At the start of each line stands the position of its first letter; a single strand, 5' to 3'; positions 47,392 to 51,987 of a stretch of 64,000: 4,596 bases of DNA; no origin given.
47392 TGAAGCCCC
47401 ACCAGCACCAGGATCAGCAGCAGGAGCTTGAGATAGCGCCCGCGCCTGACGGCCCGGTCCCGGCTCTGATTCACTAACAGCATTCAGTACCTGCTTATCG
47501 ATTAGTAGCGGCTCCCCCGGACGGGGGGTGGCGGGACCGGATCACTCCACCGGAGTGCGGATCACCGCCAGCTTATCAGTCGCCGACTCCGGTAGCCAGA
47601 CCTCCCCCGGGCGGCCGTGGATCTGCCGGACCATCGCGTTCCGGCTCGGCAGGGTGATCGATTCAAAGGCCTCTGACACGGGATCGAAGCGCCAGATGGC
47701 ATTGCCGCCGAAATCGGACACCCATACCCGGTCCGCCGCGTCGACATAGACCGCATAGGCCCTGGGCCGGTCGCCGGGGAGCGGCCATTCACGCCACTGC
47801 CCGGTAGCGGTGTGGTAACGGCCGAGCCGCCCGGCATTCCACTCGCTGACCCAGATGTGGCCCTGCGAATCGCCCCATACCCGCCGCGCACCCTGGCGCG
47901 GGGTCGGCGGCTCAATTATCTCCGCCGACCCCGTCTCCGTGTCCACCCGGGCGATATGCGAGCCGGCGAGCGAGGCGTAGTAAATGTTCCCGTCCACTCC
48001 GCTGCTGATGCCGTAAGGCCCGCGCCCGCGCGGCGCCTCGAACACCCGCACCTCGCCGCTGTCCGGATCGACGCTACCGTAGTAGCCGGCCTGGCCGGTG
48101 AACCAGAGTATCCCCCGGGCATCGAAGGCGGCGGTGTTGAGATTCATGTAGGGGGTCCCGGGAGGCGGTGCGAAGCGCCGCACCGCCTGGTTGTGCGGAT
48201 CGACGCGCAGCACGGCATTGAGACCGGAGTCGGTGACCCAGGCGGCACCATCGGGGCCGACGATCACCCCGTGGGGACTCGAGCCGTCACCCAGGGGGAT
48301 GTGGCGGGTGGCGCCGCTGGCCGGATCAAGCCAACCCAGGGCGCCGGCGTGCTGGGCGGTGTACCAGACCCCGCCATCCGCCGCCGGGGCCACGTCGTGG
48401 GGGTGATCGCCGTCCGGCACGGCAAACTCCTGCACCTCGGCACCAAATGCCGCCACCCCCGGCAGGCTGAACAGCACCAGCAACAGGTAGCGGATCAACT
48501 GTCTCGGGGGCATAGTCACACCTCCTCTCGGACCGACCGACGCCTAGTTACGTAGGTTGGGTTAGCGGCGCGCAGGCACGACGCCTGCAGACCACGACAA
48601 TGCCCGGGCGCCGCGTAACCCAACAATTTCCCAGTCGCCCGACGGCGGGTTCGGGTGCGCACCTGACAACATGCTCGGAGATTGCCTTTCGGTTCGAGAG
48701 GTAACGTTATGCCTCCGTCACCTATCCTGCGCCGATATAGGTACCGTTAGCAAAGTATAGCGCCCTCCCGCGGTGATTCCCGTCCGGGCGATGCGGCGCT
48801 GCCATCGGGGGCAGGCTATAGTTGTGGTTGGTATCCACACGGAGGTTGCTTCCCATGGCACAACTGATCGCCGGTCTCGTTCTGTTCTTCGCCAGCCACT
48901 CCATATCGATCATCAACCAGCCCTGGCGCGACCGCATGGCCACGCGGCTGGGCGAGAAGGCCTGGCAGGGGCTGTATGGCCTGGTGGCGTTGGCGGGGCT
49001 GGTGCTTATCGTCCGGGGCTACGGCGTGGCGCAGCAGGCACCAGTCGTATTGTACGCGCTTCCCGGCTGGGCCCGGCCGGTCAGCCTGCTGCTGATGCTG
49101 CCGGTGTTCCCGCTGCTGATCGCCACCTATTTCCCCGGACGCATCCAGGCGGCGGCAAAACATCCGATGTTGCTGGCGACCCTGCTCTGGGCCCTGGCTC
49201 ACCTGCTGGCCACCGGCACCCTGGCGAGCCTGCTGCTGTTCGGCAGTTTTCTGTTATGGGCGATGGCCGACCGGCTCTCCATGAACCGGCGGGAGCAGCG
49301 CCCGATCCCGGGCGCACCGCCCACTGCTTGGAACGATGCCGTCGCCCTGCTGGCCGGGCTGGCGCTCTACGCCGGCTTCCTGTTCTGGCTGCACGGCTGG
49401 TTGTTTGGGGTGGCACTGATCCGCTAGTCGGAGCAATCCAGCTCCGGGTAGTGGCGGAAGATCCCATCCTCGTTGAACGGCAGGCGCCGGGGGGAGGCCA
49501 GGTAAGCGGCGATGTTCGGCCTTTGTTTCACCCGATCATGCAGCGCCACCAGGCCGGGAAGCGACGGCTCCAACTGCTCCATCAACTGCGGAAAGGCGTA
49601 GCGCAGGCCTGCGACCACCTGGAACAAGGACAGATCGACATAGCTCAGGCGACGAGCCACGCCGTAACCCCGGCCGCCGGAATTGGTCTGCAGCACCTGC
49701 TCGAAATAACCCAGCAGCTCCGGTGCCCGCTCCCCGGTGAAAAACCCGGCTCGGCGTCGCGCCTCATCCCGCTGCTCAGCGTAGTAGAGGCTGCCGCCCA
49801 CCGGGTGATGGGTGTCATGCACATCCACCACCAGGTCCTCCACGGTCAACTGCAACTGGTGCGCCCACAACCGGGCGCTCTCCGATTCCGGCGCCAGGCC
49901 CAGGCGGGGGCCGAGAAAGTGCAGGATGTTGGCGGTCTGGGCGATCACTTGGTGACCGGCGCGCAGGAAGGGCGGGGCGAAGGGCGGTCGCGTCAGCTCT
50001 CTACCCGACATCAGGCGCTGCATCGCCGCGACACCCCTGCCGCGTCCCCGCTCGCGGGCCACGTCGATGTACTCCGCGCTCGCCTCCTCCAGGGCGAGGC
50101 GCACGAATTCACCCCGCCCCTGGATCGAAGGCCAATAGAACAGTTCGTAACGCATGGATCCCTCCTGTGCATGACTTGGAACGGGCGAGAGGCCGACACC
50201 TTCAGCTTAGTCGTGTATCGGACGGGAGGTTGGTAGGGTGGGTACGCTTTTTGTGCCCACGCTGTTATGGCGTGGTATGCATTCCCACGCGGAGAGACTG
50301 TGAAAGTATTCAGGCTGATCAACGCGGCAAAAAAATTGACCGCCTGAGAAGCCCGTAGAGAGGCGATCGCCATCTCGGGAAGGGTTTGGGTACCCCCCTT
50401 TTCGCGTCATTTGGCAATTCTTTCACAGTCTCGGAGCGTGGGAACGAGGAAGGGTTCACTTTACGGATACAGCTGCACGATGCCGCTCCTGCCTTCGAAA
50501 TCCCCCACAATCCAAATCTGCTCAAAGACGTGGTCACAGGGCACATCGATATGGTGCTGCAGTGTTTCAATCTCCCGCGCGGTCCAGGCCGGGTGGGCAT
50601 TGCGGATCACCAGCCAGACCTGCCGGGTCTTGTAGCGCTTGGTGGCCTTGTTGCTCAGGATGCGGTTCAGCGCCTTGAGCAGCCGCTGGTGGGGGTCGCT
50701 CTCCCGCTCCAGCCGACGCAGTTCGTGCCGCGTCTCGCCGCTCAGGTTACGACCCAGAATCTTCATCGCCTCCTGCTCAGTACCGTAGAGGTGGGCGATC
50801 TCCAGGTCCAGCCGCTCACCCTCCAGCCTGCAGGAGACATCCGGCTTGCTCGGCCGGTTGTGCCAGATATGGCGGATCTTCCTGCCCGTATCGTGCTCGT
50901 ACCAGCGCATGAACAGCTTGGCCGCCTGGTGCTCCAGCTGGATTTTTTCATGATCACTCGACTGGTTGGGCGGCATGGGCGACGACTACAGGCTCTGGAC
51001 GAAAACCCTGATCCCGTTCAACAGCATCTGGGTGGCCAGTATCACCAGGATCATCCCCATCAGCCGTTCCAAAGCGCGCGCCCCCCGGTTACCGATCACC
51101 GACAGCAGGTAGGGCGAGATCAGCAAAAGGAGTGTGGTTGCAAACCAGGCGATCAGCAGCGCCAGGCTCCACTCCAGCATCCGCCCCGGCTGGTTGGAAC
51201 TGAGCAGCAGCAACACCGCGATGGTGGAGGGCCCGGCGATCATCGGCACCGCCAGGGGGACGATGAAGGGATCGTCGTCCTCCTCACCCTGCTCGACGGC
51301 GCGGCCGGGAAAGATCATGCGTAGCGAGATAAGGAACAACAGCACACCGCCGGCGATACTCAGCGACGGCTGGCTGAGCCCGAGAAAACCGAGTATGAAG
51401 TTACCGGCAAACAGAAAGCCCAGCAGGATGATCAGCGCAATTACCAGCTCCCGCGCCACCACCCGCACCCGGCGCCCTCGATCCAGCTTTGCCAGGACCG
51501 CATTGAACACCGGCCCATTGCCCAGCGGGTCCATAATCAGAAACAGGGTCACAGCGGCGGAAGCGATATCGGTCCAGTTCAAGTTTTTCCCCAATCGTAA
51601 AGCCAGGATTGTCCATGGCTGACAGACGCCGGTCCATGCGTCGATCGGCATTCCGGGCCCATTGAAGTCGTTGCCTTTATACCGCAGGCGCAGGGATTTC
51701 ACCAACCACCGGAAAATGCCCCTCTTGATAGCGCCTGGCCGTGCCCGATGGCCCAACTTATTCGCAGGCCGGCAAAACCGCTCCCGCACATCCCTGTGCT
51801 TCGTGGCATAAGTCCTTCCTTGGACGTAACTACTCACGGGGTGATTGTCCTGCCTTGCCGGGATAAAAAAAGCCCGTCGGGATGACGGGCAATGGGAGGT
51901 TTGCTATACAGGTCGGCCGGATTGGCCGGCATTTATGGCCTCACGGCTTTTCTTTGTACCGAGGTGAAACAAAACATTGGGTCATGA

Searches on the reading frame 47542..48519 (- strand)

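Call 44: search_protein_families(library=pfam, proteins=[window:47542-48519:-], max_evalue=0.01)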
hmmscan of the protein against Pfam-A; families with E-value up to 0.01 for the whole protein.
window:47542-48519:- (325 aa): 5 families
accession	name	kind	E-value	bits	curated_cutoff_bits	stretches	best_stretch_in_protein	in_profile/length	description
PF24684.1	Vgb_lyase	-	9.6e-33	113.7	50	1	28-310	2-281/290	Virginiamycin B lyase family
PF08450.18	SGL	-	6.9e-13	49.2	26.3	0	258-294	190-226/246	SMP-30/Gluconolactonase/LRE-like region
PF01436.27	NHL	-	1e-05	25.8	20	0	81-99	3-21/28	NHL repeat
PF21959.2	DUF6923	-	2.6e-05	24.6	27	0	82-198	90-207/234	Repeat of unknown function (DUF6923)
PF13449.12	Phytase-like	-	0.00023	21.6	27.6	0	259-296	75-112/284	Esterase-like activity of phytase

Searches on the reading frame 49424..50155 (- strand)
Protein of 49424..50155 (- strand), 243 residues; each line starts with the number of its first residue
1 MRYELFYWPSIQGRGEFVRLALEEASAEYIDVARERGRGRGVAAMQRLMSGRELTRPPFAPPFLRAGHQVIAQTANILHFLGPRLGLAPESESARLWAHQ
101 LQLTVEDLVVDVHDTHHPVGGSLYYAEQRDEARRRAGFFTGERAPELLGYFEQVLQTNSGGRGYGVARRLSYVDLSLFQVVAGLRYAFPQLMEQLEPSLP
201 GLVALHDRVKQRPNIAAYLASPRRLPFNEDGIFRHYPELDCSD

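Call 44: search_protein_families(library=pfam, proteins=[window:49424-50155:-], max_evalue=0.01)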
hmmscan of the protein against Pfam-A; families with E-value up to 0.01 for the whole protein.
window:49424-50155:- (243 aa): 3 families
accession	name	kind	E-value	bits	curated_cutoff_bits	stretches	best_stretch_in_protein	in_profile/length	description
PF14497.11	GST_C_3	-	6.9e-28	97.3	21.6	1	113-221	1-103/104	Glutathione S-transferase, C-terminal domain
PF13410.11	GST_C_2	-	0.0015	19.1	24.9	1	147-220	14-68/69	Glutathione S-transferase, C-terminal domain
PF22119.1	GST_C_8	-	0.0049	17.6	30.9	1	146-220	39-116/138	Glutathione S-transferase, C-terminal domain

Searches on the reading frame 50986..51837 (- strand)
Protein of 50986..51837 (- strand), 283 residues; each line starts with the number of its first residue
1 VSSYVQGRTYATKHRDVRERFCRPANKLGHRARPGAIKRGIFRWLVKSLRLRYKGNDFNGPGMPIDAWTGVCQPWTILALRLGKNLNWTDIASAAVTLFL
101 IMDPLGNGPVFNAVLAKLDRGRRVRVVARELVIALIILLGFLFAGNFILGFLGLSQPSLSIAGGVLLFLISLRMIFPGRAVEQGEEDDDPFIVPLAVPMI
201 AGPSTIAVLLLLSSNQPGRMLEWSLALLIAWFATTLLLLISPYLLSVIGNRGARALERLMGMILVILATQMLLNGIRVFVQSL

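Call 44: search_protein_families(library=pfam, proteins=[window:50986-51837:-], max_evalue=0.01)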
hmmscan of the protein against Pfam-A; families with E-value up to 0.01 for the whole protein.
window:50986-51837:- (283 aa): 1 family
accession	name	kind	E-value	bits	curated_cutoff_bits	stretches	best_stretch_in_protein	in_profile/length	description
PF01914.23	MarC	-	2e-52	178.1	23.9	1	89-278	2-201/203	MarC family integral membrane protein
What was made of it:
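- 50986..51590 (-): MarC-family gene (divergent allele 'MarC*'). It is the left conserved anchor of the hot spot. Pfam MarC 2e-52 (call 44).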
